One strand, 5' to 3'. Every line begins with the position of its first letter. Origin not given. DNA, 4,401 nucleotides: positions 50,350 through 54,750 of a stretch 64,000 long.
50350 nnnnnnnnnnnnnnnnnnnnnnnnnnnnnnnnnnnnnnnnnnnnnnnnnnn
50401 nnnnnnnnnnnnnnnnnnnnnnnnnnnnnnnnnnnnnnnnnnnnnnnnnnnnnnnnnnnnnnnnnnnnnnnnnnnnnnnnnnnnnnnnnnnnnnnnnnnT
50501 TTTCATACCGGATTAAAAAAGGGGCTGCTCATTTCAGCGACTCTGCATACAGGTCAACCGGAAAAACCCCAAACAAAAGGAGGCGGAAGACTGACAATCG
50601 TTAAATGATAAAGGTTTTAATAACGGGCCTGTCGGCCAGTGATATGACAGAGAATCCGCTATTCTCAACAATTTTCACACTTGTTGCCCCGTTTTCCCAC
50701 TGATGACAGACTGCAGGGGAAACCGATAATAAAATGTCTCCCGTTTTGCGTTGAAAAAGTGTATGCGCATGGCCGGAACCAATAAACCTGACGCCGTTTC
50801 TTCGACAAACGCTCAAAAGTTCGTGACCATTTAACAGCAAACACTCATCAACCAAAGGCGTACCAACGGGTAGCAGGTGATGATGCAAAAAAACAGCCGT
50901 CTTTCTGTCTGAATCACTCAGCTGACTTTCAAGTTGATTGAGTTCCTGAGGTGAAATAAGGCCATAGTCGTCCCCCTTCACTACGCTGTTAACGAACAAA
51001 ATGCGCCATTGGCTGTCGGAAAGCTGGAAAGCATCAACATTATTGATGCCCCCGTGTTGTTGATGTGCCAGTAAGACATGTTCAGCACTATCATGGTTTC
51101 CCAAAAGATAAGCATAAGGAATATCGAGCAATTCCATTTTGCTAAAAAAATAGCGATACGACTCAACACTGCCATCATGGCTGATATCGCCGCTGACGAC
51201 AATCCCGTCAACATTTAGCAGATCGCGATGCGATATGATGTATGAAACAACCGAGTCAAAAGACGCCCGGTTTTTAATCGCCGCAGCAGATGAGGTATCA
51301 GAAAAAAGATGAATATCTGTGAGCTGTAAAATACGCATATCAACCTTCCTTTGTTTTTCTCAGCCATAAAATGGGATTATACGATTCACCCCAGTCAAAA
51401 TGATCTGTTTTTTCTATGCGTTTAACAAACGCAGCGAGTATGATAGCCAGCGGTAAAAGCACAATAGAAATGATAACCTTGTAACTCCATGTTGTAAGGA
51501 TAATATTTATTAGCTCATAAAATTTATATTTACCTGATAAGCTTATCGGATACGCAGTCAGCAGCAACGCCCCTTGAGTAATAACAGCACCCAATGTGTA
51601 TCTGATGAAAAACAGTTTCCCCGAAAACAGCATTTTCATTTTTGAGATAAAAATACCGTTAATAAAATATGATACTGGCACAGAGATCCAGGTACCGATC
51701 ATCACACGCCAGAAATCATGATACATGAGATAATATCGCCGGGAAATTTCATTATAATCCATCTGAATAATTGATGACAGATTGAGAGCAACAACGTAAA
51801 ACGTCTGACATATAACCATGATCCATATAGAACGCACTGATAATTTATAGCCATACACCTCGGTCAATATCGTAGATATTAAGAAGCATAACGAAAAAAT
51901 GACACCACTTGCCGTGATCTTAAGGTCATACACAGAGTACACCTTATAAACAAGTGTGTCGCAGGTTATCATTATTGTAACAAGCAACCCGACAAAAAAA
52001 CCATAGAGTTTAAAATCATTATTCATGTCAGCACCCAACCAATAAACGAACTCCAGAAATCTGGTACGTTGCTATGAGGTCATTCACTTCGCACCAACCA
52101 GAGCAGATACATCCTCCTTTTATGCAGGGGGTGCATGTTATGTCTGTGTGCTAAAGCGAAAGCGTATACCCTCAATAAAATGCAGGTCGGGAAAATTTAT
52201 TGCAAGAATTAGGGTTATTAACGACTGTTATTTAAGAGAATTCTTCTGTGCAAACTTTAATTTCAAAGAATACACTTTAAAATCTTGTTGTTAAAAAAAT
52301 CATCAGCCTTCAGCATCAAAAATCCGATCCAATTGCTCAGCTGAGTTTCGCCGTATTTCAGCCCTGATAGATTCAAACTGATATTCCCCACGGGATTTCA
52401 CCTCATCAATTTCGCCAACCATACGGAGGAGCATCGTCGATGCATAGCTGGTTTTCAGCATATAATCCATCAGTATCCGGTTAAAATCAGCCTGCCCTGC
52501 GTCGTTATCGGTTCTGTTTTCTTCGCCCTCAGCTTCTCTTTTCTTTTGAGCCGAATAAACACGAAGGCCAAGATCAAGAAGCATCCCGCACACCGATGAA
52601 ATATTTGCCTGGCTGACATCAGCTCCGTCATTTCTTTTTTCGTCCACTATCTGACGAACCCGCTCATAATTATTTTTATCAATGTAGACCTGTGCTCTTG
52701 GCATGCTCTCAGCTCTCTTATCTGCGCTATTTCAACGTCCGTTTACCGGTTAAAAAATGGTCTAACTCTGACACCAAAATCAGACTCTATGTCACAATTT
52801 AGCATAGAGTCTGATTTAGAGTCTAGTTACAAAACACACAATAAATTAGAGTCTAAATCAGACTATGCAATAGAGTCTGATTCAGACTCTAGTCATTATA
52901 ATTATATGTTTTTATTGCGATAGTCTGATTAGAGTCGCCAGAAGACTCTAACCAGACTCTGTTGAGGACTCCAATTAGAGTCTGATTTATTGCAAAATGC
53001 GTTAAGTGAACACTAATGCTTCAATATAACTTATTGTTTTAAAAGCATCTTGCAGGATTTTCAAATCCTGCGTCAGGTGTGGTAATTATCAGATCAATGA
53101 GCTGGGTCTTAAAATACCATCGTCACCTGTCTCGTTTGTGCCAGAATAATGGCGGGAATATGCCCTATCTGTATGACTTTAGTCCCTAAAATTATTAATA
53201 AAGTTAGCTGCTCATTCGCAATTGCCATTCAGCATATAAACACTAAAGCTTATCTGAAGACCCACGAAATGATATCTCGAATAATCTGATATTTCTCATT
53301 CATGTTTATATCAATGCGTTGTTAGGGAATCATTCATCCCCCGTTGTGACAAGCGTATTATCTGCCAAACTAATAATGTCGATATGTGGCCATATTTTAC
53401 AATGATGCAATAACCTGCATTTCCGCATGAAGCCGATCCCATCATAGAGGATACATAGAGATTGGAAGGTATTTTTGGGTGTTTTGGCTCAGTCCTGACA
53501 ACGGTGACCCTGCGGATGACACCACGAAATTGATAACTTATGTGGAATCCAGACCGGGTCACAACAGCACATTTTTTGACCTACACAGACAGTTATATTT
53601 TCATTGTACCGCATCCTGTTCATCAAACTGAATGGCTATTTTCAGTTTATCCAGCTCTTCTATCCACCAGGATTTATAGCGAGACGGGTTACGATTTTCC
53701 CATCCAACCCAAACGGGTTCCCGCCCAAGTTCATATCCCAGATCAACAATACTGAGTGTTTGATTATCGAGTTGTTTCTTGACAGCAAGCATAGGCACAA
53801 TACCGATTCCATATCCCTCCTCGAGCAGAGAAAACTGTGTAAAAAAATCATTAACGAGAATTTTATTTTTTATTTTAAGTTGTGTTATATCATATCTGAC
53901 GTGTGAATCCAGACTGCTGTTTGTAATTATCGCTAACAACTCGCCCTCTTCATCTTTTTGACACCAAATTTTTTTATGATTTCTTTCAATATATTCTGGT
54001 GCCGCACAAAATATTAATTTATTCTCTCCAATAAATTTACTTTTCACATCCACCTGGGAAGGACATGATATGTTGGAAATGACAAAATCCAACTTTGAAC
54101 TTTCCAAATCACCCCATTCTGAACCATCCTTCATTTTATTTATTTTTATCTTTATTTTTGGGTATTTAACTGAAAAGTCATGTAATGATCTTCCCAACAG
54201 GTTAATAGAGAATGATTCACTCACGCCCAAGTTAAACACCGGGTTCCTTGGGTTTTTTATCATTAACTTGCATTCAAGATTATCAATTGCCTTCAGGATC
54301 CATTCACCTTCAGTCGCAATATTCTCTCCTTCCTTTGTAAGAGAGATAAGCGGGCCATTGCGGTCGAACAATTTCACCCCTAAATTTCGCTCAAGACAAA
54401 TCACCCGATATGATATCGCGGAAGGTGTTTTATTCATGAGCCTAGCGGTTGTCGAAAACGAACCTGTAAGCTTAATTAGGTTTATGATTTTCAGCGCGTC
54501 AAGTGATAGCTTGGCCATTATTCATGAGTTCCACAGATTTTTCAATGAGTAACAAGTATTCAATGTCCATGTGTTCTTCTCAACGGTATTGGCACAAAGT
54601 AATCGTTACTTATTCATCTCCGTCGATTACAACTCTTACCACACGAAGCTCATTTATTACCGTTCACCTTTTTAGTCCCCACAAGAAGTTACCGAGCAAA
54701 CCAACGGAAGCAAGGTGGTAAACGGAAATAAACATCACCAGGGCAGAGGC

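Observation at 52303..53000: Orphan F-like oriT-traM unit without traJ/traY or the rest of the transfer operon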

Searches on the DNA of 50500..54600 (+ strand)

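Call 8: search_dna_similar(query=window:50500-54600:+, collection=plasmids, mode=near, max_rows=20)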
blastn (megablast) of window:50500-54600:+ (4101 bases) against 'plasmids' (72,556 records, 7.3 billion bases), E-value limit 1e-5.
Records with a match: 3; places in all: 3; records where one place covers at least 80% of the query: 0.
Best place of each record, by identity: 80-90% 3.
By first word of the organism name: Erwinia 3.
By predicted mobility (MOB-suite, as given by PLSDB): mobilizable 3.
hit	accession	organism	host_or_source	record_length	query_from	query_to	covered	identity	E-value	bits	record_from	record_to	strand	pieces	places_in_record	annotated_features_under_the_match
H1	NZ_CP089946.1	Erwinia tracheiphila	Cucumis sativus,cell culture,Infected ...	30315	2525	2589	2%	87.9%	2e-10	77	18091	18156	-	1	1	none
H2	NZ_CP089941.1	Erwinia tracheiphila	Cucurbita pepo ssp. texana,cell ...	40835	2525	2589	2%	87.9%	2e-10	77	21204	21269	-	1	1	none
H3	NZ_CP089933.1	Erwinia tracheiphila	Cucurbita moschata,cell ...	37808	2525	2589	2%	87.9%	2e-10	77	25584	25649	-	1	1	none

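Call 9: search_dna_similar(query=window:50500-54600:+, collection=ecoli_genomes, mode=near, max_rows=20)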
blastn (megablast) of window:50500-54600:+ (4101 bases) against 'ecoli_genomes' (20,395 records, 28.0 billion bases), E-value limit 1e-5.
No match.
